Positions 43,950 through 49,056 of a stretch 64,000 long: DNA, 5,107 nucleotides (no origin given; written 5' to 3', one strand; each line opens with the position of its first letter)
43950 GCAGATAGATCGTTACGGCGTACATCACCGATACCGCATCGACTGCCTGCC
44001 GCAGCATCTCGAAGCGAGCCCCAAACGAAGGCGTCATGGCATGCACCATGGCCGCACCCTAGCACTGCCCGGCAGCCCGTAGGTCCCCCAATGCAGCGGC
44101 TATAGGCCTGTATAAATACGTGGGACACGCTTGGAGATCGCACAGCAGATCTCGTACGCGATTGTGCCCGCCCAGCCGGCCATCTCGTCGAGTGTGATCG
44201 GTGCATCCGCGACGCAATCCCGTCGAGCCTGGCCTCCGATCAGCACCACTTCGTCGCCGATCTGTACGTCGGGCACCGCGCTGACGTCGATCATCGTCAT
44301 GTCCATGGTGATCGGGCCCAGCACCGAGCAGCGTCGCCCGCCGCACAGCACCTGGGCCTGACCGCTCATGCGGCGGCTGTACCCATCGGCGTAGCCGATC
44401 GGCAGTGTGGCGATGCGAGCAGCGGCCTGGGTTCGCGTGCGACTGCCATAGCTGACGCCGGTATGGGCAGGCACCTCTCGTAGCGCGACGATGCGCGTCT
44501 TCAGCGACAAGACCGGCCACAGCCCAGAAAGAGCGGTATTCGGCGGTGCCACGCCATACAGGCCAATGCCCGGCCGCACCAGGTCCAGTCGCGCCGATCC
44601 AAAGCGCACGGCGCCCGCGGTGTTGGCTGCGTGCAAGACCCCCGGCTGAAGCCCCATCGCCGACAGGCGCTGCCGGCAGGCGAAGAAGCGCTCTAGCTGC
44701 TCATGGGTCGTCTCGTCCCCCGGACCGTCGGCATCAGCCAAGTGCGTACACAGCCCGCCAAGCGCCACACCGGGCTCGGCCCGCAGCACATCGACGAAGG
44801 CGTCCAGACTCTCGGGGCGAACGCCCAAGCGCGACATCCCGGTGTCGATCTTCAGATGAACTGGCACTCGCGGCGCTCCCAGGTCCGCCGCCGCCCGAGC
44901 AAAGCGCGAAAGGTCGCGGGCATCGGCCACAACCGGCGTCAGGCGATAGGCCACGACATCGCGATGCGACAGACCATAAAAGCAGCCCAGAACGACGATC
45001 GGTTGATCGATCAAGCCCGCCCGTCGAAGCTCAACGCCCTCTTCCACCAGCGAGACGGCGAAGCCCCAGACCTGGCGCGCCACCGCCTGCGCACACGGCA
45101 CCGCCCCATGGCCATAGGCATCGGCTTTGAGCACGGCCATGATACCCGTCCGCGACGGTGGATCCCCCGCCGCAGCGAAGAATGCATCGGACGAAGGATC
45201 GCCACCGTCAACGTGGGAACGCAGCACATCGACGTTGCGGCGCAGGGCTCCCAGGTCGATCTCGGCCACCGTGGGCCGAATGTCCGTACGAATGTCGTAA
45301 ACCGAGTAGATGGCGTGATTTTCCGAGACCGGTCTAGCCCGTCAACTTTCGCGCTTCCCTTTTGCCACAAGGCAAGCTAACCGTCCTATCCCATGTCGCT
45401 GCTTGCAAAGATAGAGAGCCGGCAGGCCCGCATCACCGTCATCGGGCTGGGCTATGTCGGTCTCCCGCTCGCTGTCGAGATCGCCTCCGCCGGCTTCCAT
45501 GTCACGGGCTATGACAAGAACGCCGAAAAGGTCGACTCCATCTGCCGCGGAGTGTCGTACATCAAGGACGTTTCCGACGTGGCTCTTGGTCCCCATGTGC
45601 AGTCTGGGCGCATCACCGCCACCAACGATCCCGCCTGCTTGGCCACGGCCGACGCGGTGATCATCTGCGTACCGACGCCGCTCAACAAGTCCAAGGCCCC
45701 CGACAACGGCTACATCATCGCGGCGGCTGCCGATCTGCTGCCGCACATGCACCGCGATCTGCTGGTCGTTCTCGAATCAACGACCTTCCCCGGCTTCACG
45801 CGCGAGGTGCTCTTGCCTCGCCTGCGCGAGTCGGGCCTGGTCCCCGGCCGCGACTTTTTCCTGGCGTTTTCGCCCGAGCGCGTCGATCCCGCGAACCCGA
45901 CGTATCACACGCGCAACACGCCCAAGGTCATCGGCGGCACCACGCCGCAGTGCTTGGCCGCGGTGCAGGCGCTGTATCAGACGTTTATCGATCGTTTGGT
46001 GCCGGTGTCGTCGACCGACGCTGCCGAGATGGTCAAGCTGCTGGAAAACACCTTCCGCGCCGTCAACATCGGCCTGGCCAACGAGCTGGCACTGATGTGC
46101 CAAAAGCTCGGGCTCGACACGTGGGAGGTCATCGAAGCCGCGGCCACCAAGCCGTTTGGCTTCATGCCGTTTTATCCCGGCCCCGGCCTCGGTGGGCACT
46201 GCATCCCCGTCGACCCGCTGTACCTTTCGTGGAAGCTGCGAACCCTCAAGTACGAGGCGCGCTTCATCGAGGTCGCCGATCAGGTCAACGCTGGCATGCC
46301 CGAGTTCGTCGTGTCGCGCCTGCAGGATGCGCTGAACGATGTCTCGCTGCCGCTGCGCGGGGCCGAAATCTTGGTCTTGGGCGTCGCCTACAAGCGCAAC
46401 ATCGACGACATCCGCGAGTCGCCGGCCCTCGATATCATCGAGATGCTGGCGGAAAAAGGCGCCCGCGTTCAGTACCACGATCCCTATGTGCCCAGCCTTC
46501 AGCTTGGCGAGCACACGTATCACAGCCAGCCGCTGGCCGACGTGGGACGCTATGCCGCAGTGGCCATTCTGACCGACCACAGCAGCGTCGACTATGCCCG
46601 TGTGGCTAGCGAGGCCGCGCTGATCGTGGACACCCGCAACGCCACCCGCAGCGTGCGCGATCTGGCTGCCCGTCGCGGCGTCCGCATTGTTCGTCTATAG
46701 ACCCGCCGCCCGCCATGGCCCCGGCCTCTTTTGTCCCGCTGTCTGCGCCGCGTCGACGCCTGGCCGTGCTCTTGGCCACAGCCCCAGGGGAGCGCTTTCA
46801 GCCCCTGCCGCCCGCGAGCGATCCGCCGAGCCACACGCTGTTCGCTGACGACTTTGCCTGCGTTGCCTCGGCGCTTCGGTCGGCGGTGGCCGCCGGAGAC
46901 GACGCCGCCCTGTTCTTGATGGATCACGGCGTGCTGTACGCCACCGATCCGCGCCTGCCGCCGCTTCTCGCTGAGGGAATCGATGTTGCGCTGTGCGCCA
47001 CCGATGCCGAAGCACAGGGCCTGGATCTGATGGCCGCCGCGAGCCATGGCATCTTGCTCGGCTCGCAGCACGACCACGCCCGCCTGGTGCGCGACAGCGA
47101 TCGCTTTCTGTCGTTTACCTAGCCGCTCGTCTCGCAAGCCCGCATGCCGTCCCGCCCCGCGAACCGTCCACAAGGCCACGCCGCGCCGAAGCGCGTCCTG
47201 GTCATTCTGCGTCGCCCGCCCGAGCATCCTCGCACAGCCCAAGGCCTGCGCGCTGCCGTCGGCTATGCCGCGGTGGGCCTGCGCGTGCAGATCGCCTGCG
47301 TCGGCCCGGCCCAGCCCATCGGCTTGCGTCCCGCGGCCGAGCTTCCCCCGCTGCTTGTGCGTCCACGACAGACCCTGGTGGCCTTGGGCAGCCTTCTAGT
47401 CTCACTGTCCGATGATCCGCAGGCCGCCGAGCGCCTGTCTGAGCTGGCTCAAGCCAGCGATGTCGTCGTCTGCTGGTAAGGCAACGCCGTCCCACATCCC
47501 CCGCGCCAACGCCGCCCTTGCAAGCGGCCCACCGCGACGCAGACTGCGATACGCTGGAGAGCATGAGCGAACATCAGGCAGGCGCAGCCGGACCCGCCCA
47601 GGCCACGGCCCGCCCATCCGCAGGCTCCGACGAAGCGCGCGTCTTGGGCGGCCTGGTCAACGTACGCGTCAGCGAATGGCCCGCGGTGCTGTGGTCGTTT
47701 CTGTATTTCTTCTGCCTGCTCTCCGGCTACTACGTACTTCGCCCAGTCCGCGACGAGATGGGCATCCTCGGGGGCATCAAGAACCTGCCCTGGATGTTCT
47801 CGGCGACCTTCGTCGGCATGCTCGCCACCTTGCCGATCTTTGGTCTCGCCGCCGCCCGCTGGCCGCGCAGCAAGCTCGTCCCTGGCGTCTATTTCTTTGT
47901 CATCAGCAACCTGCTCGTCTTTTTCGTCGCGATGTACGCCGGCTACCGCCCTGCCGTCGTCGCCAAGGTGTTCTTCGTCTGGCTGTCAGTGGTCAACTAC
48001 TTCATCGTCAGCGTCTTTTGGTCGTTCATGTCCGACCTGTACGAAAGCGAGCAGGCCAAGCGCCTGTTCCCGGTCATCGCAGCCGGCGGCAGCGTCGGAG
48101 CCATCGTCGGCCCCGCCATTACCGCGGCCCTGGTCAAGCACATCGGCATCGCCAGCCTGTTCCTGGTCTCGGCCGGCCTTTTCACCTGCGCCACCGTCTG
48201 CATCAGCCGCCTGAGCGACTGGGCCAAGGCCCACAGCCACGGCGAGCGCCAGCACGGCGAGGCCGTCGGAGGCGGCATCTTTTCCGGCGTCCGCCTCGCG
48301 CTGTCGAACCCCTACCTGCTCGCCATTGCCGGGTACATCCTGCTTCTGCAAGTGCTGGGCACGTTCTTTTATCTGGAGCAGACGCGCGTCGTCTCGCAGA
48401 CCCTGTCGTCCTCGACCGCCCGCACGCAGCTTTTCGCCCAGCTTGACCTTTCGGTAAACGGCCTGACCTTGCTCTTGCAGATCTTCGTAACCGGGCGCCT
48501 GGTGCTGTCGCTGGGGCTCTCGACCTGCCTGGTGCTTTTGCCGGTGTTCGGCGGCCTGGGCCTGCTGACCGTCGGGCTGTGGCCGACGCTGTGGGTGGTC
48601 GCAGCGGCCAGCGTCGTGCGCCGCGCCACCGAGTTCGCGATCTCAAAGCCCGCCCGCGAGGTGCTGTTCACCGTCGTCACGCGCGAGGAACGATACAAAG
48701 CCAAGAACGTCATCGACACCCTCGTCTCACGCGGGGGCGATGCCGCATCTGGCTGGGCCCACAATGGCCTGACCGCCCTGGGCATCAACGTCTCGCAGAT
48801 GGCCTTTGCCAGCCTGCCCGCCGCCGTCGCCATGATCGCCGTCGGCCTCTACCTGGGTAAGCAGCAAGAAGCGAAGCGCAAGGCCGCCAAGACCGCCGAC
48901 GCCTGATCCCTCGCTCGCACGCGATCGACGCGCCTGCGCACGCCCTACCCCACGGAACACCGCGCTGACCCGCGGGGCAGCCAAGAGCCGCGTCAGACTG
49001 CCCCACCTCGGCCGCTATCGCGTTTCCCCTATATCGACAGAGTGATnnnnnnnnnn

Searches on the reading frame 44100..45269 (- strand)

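Call 70: search_protein_families(library=pfam, proteins=[window:44100-45269:-], max_evalue=0.001)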
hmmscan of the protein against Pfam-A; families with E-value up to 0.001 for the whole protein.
window:44100-45269:- (389 aa): 2 families
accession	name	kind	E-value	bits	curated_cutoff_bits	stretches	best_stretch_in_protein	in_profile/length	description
PF01168.26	Ala_racemase_N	-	4.8e-61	206.7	24.1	1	40-242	20-220/220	Alanine racemase, N-terminal domain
PF00842.27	Ala_racemase_C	-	8e-45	152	25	1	253-386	1-127/127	Alanine racemase, C-terminal domain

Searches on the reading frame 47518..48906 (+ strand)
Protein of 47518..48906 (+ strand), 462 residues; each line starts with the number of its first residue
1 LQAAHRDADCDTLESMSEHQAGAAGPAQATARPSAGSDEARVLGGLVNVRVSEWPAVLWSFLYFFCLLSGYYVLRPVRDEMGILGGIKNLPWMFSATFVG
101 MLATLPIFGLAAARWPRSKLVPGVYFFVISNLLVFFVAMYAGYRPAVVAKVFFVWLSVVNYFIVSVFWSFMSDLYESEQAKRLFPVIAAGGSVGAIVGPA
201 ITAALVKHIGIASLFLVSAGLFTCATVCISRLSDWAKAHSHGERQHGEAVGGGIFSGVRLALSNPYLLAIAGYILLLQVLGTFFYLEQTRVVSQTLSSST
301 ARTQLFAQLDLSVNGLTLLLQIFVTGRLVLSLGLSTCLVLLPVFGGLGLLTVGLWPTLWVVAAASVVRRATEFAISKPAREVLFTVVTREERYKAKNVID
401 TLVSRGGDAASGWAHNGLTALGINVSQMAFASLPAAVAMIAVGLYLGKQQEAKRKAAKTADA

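Call 70: search_protein_families(library=pfam, proteins=[window:47518-48906:+], max_evalue=0.001)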
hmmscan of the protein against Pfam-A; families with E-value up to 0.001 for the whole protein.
window:47518-48906:+ (462 aa): 2 families
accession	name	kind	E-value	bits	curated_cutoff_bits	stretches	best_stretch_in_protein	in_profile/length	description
PF07690.21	MFS_1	-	1.5e-09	37.7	33.4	1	92-362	36-299/347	Major Facilitator Superfamily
PF03219.20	TLC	-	0.00015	21.2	21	0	154-205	157-205/491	TLC ATP/ADP transporter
